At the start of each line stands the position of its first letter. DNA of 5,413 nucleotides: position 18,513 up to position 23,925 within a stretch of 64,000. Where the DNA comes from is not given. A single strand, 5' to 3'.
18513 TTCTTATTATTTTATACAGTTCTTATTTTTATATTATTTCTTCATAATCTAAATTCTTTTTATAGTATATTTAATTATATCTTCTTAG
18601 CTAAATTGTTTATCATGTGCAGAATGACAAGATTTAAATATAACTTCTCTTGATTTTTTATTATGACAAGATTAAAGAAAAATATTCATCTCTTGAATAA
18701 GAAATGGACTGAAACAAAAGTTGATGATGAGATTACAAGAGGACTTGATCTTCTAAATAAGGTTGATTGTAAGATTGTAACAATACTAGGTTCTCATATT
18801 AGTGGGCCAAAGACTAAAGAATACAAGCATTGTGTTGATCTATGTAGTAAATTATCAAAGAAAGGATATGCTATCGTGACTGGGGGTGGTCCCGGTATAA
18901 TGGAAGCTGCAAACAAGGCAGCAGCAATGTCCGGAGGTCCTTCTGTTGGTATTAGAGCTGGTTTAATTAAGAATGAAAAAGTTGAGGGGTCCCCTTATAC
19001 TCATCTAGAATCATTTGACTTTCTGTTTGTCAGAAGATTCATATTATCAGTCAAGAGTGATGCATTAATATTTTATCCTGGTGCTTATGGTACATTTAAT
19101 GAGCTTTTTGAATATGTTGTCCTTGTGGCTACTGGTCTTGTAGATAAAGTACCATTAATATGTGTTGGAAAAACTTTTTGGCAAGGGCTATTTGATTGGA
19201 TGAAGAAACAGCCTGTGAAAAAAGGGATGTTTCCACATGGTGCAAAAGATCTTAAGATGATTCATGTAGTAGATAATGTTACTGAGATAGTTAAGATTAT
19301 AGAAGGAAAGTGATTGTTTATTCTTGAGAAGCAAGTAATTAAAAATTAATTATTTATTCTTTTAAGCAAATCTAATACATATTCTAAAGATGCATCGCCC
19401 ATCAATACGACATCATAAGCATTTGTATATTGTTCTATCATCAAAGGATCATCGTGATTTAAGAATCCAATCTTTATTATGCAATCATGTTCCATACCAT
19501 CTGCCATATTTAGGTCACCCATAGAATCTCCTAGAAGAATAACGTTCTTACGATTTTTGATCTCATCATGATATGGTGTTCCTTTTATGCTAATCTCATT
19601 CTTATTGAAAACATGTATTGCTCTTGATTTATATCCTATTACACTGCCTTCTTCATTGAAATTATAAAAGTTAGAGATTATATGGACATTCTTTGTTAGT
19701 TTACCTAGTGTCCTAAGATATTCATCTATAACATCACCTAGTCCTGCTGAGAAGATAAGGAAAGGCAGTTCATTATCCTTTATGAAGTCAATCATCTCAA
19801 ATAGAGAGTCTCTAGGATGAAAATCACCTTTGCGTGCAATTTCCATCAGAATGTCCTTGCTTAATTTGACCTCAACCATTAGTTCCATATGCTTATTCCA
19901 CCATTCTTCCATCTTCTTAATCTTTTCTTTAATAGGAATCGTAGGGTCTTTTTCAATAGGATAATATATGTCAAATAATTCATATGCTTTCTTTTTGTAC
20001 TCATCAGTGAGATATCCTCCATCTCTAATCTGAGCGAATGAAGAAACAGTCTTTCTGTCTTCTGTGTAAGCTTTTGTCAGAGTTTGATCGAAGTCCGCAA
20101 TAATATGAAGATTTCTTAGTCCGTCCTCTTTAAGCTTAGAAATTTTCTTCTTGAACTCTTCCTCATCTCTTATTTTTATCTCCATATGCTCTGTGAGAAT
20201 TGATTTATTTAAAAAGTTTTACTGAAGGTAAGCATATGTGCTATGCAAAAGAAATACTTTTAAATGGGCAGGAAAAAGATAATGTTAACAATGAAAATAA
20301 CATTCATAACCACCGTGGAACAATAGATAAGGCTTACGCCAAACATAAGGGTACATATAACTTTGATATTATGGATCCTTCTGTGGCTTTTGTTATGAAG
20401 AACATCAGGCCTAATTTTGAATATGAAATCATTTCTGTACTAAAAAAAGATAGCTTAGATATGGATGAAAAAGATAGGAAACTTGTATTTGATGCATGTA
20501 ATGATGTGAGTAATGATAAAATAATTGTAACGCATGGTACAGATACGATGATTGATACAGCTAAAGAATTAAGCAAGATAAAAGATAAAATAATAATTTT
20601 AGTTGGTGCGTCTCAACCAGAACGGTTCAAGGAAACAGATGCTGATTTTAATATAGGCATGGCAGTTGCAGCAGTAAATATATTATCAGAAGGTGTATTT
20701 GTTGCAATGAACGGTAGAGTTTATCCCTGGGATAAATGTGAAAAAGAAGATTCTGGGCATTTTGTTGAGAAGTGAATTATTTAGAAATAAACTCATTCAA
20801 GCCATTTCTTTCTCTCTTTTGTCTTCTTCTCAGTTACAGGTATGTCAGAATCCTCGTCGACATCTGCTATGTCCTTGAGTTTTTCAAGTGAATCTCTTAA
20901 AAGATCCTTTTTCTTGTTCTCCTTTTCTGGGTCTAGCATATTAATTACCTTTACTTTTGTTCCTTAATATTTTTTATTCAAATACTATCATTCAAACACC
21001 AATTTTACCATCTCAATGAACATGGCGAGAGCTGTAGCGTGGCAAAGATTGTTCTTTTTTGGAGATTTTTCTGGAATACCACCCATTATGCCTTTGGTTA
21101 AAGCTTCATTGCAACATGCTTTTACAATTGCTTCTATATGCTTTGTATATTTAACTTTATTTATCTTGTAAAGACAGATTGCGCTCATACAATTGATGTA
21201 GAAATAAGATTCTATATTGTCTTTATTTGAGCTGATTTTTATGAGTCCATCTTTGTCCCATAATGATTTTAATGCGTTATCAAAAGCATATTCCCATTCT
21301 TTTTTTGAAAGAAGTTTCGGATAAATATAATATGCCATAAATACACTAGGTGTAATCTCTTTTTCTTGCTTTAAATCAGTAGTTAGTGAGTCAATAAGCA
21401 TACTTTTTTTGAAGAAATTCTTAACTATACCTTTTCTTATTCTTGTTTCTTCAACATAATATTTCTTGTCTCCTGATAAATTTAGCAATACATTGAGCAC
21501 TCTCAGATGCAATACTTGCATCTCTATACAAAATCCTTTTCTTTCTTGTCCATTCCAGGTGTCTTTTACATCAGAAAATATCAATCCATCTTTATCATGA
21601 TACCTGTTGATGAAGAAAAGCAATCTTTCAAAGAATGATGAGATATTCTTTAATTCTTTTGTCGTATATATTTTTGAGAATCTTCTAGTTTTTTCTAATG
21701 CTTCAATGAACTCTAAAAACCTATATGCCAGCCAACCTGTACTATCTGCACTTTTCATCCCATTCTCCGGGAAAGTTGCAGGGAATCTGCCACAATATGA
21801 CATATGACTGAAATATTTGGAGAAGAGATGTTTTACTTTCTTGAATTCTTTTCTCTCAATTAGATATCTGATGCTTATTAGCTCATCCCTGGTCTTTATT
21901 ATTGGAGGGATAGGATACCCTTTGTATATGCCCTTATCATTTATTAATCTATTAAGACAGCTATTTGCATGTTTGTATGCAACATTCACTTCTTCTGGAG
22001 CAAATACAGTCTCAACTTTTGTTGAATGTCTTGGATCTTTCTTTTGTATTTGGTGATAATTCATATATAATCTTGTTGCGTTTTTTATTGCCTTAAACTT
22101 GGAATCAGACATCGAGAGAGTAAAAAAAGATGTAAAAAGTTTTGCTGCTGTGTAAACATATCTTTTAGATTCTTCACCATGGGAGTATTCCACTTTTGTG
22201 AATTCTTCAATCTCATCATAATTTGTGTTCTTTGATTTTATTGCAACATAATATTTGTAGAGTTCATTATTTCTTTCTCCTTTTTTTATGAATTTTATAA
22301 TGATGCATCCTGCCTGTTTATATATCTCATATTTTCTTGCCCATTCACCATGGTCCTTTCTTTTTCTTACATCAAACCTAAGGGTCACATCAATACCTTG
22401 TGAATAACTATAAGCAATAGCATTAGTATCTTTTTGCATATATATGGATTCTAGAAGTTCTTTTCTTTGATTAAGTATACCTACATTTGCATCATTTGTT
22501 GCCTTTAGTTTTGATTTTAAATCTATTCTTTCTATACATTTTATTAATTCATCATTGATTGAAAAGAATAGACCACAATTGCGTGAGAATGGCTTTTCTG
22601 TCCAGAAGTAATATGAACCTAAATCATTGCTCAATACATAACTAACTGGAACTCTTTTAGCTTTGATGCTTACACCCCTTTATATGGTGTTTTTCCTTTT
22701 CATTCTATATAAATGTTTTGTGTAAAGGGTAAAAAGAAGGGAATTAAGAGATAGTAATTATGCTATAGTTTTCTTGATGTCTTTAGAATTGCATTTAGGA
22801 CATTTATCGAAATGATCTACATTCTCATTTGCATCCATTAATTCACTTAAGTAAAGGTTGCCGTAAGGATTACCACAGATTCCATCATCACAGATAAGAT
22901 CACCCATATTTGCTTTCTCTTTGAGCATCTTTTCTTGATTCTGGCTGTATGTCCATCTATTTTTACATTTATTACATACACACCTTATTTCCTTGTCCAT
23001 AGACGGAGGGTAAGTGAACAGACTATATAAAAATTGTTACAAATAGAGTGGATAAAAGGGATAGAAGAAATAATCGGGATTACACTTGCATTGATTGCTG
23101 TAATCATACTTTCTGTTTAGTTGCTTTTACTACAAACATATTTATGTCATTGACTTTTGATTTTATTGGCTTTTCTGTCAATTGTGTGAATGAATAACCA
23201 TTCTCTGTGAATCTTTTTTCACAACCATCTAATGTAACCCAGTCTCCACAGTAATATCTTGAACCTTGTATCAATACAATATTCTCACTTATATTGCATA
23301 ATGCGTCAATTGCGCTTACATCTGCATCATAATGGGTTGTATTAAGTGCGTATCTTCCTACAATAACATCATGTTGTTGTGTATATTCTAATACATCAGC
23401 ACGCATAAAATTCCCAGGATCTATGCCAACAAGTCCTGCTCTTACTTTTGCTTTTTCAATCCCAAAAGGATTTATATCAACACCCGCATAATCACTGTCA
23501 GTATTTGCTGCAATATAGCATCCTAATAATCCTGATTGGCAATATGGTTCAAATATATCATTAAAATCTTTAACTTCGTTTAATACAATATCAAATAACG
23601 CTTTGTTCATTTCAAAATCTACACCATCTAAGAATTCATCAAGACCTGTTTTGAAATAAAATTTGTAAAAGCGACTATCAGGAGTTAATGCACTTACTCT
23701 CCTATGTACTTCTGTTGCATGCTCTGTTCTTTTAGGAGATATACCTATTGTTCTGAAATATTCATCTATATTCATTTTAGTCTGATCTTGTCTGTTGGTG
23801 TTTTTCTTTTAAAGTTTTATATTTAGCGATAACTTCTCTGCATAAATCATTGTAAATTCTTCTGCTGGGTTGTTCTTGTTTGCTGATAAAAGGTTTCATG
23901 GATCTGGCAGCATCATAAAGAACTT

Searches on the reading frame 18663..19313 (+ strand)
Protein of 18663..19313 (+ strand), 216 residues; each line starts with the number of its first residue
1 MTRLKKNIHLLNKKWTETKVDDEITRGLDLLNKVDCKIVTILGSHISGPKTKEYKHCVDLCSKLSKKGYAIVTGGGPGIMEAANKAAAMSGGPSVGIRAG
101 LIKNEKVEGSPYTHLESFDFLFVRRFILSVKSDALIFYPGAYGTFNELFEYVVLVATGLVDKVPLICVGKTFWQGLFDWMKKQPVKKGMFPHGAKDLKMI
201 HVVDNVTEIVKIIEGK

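Call 105: search_protein_families(library=pfam, proteins=[window:18663-19313:+], max_evalue=0.0001)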
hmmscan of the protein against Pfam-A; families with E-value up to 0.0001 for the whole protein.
window:18663-19313:+ (216 aa): 2 families
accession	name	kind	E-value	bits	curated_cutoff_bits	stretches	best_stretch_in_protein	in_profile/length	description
PF03641.19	Lysine_decarbox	-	3.2e-22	79.5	27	1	80-211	1-129/131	Possible lysine decarboxylase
PF18306.6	LDcluster4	-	4.9e-15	55.9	26.3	1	38-148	3-110/151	SLOG cluster4 family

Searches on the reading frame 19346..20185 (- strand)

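Call 105: search_protein_families(library=pfam, proteins=[window:19346-20185:-], max_evalue=0.0001)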
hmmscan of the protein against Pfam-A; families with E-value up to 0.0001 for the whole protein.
window:19346-20185:- (279 aa): 1 family
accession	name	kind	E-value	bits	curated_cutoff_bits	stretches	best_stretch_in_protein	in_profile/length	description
PF05822.18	UMPH-1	-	4.2e-78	262.7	23.7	1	35-277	2-245/246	Pyrimidine 5'-nucleotidase (UMPH-1)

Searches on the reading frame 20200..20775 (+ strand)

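Call 105: search_protein_families(library=pfam, proteins=[window:20200-20775:+], max_evalue=0.0001)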
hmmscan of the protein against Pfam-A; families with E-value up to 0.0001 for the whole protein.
window:20200-20775:+ (191 aa): 1 family
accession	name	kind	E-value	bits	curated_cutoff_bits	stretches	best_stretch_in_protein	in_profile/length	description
PF00710.25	Asparaginase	-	6e-16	59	22.5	1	40-187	9-165/193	Asparaginase, N-terminal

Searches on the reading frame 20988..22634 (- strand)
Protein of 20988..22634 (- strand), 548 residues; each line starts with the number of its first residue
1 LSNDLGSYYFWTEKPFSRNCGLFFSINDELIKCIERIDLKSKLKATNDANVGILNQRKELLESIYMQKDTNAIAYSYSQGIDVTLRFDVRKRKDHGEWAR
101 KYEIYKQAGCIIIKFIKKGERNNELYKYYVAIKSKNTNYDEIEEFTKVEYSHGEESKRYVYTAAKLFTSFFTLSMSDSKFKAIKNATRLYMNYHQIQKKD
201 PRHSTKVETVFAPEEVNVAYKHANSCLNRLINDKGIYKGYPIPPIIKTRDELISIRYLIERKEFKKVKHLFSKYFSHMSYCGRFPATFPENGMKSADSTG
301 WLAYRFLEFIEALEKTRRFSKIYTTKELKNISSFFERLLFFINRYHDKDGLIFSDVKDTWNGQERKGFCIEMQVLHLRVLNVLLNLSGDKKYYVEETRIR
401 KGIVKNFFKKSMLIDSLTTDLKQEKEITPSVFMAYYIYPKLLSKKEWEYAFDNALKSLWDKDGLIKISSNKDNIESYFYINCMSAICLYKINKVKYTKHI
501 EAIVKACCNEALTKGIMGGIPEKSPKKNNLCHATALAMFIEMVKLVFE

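Call 9: search_protein_families(library=pfam, proteins=[window:20988-22634:-], max_evalue=0.001)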
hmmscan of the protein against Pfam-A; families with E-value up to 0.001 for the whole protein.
window:20988-22634:- (548 aa): 1 family
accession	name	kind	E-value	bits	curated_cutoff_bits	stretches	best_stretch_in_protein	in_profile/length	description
PF06202.20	GDE_C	-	7.7e-08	32.1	21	1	249-473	30-274/367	Amylo-alpha-1,6-glucosidase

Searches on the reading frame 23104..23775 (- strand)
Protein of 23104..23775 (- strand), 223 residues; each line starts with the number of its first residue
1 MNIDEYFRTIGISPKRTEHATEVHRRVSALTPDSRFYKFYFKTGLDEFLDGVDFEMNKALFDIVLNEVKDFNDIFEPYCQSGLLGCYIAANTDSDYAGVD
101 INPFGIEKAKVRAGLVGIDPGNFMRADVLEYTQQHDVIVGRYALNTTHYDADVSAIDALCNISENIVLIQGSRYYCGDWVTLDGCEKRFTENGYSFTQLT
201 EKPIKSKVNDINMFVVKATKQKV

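Call 9: search_protein_families(library=pfam, proteins=[window:23104-23775:-], max_evalue=0.001)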
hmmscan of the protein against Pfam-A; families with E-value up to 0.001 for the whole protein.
window:23104-23775:- (223 aa): 1 family
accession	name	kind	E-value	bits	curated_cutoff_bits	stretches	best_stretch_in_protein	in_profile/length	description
PF13847.12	Methyltransf_31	-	0.00026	21.1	27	1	89-147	21-87/145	Methyltransferase domain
